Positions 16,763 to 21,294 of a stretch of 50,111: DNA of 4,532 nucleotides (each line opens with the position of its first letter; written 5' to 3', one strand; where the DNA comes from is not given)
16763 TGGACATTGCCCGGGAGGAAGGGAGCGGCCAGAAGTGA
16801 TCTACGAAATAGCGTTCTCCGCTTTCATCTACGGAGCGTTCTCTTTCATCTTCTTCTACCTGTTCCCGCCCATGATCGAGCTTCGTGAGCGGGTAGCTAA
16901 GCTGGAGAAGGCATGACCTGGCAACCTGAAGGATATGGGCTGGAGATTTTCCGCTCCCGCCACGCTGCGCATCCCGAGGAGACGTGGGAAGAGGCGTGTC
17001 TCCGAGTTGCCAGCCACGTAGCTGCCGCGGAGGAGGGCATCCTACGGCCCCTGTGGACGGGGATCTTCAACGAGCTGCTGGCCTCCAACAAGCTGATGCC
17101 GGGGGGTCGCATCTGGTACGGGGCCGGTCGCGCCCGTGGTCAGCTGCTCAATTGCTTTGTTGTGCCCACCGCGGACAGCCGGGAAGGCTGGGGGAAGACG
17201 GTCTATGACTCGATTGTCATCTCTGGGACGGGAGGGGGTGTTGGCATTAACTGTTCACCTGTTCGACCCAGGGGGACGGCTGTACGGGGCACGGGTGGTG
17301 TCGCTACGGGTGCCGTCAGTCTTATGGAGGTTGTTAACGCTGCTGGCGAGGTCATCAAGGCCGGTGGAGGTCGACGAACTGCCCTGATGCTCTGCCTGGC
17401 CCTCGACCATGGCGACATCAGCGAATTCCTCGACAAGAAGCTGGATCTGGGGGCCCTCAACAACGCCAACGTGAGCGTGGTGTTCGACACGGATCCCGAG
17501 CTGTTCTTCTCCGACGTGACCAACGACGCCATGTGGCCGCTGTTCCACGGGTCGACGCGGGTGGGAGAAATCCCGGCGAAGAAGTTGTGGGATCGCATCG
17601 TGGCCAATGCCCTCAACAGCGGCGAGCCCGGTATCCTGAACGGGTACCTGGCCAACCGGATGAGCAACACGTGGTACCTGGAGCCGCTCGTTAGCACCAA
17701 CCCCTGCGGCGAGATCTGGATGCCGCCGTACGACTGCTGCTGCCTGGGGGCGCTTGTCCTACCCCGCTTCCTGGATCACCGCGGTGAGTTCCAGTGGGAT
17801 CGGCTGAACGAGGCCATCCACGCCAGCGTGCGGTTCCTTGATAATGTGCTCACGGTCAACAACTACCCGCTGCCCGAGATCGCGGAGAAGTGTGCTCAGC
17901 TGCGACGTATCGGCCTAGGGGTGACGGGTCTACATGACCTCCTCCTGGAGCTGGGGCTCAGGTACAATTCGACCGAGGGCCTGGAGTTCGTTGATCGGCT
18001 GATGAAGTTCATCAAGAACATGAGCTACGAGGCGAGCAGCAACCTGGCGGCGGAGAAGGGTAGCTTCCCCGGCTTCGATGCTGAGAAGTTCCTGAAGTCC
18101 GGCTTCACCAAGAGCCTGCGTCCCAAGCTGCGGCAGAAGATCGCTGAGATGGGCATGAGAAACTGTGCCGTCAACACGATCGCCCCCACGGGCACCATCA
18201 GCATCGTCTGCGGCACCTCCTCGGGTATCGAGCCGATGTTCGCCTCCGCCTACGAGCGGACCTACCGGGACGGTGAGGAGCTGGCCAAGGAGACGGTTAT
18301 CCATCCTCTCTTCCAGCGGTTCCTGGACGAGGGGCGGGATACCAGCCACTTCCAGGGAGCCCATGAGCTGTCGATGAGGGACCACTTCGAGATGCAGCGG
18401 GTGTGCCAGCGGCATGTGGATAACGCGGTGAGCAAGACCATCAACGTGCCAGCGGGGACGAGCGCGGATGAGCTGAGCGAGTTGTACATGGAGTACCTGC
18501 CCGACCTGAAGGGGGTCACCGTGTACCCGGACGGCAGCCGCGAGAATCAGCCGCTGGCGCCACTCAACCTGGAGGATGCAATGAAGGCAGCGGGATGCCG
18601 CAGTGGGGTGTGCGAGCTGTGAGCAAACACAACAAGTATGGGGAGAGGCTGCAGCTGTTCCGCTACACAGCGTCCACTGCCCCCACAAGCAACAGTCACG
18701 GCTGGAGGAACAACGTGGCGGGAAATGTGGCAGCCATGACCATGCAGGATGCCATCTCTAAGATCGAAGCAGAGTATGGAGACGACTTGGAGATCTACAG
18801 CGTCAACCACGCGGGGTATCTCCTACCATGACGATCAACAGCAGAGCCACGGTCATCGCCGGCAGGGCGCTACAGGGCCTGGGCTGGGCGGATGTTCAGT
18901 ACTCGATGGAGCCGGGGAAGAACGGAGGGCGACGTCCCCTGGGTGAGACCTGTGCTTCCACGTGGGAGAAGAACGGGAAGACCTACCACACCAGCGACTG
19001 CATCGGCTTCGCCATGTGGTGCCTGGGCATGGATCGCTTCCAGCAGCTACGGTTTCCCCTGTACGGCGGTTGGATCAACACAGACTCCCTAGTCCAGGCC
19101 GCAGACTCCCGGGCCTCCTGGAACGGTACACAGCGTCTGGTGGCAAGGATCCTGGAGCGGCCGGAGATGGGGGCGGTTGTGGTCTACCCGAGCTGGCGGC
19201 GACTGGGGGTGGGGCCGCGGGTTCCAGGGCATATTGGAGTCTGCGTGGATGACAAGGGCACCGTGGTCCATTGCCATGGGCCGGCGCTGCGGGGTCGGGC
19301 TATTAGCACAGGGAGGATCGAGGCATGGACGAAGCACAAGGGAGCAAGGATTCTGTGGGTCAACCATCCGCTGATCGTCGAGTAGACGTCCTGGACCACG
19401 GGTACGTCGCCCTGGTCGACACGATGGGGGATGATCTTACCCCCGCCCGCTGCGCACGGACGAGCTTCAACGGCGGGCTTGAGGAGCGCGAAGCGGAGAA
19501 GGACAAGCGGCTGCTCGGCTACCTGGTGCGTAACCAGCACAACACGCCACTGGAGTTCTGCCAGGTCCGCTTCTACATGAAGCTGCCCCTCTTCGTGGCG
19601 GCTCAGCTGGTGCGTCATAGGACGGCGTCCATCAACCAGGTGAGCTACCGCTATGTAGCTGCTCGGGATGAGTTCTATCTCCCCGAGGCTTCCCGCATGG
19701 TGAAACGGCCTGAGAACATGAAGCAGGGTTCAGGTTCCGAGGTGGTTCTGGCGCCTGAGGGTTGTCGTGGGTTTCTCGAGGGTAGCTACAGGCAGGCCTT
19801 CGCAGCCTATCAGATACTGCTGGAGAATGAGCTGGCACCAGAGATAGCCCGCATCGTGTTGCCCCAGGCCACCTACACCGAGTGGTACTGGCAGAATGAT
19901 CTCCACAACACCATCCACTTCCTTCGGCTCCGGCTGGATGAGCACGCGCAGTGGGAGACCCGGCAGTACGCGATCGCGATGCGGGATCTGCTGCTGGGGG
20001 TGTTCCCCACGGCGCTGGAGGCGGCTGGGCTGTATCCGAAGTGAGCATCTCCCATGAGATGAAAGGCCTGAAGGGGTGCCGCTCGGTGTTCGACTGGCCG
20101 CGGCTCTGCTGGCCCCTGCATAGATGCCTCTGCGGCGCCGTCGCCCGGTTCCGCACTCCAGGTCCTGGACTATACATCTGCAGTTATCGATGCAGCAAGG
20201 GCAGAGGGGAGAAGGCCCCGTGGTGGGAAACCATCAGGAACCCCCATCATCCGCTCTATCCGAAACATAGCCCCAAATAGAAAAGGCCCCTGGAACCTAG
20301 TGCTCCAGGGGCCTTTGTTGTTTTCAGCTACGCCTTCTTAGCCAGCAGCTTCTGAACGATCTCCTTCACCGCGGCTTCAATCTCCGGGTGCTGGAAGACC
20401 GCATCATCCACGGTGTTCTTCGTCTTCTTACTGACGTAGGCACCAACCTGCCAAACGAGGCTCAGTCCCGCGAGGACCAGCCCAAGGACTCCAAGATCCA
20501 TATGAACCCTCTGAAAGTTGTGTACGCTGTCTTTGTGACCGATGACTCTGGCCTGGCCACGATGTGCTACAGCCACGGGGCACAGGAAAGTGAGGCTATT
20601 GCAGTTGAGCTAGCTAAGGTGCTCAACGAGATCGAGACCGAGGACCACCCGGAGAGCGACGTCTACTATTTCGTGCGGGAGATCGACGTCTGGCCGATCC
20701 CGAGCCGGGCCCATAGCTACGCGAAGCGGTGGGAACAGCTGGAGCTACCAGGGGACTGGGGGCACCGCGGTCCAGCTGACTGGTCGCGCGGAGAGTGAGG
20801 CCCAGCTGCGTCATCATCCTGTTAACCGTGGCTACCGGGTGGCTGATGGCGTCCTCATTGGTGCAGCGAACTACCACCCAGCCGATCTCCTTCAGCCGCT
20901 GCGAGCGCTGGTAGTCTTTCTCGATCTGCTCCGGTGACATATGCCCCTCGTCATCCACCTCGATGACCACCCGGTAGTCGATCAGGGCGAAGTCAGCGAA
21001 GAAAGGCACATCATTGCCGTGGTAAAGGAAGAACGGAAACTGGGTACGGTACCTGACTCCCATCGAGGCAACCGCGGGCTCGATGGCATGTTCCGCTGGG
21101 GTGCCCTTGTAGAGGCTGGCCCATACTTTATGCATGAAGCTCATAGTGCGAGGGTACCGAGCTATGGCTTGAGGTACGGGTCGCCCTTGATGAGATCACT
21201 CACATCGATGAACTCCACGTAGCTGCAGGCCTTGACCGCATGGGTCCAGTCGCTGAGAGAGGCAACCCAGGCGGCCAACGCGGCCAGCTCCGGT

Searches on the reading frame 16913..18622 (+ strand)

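Call 15: search_protein_families(library=pfam, proteins=[window:16913-18622:+], max_evalue=0.01)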
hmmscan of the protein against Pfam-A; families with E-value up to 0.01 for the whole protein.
window:16913-18622:+ (569 aa): 3 families
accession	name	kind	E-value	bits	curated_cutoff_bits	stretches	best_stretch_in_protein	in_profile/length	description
PF02867.20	Ribonuc_red_lgC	-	2.2e-103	347.1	23.9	1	80-538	2-523/523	Ribonucleotide reductase, barrel domain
PF00317.26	Ribonuc_red_lgN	-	7.2e-07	29.6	28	1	12-76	10-77/77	Ribonucleotide reductase, all-alpha domain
PF21995.1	RNR-II_ins_dom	-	0.00063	20.4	27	1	109-146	68-105/107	B12-dependent ribonucleotide reductase, insertion domain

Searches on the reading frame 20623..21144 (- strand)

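Call 64: search_protein_families(library=ncbifam, proteins=[window:20623-21144:-], max_evalue=0.01)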
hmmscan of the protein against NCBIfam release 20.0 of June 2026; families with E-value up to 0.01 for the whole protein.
window:20623-21144:- (173 aa): 2 families
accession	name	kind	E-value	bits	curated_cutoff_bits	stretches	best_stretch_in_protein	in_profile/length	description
TIGR00632.1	vsr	subfamily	6e-05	23.3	97.85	0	9-65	16-65/119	DNA mismatch endonuclease Vsr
NF007294.0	PRK09767.1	equivalog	0.0042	17.2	218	1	47-101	45-97/117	DUF559 domain-containing protein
